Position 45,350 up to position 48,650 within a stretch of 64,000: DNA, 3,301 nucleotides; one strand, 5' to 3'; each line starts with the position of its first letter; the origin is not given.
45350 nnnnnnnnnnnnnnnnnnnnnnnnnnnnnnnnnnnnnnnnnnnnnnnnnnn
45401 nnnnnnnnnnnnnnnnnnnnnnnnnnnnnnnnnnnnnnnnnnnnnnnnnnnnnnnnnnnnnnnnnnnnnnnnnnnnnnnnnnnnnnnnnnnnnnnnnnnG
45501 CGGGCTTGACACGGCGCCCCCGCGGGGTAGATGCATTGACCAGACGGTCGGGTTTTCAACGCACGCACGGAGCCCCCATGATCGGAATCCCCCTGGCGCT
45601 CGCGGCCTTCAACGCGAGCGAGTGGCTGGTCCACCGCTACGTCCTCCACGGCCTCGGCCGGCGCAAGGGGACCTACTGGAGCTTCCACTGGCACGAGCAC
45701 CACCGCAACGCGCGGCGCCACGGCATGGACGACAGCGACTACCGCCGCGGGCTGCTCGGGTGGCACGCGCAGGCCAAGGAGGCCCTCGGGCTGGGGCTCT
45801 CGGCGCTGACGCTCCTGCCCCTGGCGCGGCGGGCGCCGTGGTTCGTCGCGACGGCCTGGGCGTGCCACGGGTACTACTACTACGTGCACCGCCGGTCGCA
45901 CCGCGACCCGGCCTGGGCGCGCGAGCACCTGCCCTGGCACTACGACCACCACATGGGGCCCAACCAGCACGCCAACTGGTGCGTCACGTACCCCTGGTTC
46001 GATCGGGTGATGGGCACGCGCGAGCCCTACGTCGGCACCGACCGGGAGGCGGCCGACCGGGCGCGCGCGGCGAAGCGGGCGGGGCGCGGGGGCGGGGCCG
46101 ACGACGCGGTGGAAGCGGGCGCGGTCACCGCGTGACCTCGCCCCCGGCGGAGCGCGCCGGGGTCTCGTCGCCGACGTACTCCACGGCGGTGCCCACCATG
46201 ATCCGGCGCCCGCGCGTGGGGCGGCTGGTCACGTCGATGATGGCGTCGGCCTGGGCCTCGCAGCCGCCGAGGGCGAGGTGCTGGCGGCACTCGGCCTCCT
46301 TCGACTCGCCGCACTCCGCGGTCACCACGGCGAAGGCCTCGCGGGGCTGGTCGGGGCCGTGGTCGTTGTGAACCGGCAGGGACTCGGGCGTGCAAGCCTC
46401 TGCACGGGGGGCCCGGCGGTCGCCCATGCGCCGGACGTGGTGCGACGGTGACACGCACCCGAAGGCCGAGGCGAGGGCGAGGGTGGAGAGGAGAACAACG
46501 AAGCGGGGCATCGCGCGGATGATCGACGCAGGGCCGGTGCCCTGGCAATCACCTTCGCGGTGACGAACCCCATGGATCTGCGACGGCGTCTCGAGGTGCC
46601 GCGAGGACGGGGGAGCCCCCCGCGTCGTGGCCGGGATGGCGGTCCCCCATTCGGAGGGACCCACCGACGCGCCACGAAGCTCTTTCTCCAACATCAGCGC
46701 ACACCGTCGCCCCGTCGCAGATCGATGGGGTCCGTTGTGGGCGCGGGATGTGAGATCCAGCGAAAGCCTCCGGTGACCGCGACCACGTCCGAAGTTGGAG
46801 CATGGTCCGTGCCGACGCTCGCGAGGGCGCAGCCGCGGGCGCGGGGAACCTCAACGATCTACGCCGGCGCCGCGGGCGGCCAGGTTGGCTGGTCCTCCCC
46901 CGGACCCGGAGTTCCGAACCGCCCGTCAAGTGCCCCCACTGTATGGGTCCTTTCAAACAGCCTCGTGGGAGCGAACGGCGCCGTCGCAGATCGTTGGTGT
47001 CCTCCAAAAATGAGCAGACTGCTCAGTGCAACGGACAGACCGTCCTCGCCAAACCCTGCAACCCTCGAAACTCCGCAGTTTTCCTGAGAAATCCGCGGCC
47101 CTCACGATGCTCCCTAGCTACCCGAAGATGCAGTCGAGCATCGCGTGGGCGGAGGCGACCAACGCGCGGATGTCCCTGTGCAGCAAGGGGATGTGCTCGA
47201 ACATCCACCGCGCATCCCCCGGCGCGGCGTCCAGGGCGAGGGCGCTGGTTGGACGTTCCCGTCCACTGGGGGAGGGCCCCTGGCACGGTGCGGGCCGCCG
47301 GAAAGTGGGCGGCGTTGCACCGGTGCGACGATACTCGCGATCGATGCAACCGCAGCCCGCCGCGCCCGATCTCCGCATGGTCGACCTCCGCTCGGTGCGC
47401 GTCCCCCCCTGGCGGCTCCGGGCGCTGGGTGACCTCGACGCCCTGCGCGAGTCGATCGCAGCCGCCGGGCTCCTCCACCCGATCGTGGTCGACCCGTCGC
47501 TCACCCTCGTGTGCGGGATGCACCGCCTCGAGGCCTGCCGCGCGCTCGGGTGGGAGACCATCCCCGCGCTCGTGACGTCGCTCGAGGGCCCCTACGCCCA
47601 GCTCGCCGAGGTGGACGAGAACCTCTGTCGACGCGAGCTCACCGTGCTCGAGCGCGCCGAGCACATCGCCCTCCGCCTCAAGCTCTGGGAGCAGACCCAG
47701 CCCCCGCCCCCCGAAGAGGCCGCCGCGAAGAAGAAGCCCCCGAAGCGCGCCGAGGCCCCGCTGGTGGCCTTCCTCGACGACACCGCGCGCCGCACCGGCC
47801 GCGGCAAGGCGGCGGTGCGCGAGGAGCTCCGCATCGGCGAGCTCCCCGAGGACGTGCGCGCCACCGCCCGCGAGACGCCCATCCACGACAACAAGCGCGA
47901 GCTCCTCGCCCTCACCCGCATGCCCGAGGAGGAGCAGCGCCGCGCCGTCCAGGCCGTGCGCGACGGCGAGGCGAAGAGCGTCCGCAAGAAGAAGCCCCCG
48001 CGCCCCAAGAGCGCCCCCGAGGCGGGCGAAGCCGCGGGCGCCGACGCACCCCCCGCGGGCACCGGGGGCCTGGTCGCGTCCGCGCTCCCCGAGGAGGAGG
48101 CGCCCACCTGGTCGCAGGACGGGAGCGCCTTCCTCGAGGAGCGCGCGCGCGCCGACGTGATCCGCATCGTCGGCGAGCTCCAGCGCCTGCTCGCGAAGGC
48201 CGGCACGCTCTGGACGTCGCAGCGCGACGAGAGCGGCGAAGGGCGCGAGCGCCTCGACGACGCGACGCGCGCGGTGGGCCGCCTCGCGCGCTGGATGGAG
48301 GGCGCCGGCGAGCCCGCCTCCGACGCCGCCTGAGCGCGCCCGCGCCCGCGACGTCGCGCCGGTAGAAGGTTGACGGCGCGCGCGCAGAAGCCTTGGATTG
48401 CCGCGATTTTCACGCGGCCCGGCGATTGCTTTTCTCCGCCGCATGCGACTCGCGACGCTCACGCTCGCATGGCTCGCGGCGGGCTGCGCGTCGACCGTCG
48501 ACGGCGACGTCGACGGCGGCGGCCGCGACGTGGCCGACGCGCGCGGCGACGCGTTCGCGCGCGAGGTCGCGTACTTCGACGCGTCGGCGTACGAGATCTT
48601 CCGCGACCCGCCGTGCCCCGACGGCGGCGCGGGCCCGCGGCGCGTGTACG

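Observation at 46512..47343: Unusually long, lower-GC intergenic region with a 22-bp direct repeat pair upstream of the orphan ParB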

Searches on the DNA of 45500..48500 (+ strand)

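Call 6: search_rna_families(source=window, start=45500, end=48500, threshold=evalue, max_evalue=1)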
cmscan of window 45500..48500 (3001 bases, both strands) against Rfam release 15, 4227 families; matches with E-value up to 1: 1.
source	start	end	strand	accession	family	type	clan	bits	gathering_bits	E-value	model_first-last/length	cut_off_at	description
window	48083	48143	+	RF03891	mir-2545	Gene; miRNA;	-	24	94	0.23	1-118/118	no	mir-2545 microRNA precursor family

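Call 66: search_rna_families(source=window, start=46480, end=47060, threshold=evalue, max_evalue=10)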
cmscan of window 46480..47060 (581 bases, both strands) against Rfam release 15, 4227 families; matches with E-value up to 10: 2.
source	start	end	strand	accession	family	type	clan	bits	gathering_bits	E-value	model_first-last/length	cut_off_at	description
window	46608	46666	+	RF03502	mir-1914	Gene; miRNA;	-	16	86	8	1-80/80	no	mir-1914 microRNA precursor family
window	46676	46811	+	RF02174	SMAD5-AS1_2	Gene; lncRNA;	-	14.4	50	0.4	1-129/129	no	SMAD5 antisense RNA 1 conserved region 2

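Call 72: search_dna_similar(query=window:46512-47150:+, collection=plasmids, mode=distant, max_rows=8)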
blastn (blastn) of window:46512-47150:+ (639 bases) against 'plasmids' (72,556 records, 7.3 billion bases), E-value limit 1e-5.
No match.

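Call 73: search_dna_similar(query=window:46512-47150:+, collection=phages, mode=distant, max_rows=8)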
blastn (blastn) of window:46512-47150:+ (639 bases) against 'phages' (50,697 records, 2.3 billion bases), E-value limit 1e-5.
No match.

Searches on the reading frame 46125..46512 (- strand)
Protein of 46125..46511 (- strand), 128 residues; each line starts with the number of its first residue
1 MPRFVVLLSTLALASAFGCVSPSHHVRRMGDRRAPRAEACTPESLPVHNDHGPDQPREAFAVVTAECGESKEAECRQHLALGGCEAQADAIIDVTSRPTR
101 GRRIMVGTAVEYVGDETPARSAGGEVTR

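Call 12: search_protein_families(library=pfam, proteins=[window:46125-46512:-], max_evalue=0.01)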
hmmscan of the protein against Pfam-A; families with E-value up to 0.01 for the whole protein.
window:46125-46512:- (129 aa): 0 families

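Call 36: find_homologous_proteins(query=window:46125-46512:-, max_evalue=0.001)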
Query window:46125-46512:-: 1989 candidates shared short words with the query, none scored E <= 0.001.

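Call 74: search_protein_families(library=ncbifam, proteins=[window:46125-46511:-], max_evalue=0.001)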
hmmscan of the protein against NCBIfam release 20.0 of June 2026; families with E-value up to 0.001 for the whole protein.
window:46125-46511:- (128 aa): 0 families
